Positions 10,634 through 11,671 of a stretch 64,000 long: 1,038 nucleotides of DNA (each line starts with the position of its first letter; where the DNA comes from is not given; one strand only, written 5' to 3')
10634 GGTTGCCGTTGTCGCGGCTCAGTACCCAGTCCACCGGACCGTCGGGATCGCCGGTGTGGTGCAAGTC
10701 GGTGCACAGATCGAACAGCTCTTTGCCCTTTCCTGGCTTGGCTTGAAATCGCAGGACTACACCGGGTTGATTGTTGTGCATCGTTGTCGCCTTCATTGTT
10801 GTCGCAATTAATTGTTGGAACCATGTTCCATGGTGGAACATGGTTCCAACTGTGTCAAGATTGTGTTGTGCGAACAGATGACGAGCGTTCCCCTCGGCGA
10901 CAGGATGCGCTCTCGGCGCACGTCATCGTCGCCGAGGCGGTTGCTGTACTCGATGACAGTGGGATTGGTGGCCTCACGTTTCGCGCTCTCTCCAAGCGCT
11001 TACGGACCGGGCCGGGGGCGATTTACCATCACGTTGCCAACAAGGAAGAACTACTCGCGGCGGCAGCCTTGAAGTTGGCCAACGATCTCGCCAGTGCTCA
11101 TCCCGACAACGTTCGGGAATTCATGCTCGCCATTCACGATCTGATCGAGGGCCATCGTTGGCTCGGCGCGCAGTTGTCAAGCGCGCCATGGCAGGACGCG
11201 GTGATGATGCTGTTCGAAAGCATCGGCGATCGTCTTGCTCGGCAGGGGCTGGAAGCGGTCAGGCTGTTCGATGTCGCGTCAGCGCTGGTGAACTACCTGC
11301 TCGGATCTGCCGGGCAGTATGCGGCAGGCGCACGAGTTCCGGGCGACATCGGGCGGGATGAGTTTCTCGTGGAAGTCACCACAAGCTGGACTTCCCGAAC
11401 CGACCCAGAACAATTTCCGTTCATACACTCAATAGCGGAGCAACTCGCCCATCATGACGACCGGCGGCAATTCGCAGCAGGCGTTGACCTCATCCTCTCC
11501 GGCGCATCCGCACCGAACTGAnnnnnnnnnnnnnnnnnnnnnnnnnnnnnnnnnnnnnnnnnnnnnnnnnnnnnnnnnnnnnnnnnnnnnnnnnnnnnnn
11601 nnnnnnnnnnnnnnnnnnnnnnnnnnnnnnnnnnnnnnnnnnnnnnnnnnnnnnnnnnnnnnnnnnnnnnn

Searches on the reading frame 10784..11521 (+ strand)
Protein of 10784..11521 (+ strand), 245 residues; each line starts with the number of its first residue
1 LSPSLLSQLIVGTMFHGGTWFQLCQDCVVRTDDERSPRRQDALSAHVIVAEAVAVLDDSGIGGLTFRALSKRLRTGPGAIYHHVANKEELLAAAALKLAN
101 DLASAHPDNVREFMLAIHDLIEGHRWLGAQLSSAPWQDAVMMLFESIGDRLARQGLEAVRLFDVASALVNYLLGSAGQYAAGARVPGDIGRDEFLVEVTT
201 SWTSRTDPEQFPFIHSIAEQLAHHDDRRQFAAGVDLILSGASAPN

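Call 62: search_protein_families(library=pfam, proteins=[window:10784-11521:+], max_evalue=0.001)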
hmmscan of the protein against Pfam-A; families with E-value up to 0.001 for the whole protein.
window:10784-11521:+ (245 aa): 2 families
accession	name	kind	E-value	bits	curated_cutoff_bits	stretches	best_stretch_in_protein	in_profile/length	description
PF00440.29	TetR_N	-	2.3e-09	37.3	24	1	48-94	1-47/47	Bacterial regulatory proteins, tetR family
PF02909.22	TetR_C_1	-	0.00023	21.5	21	1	117-241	20-142/146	Tetracyclin repressor-like, C-terminal domain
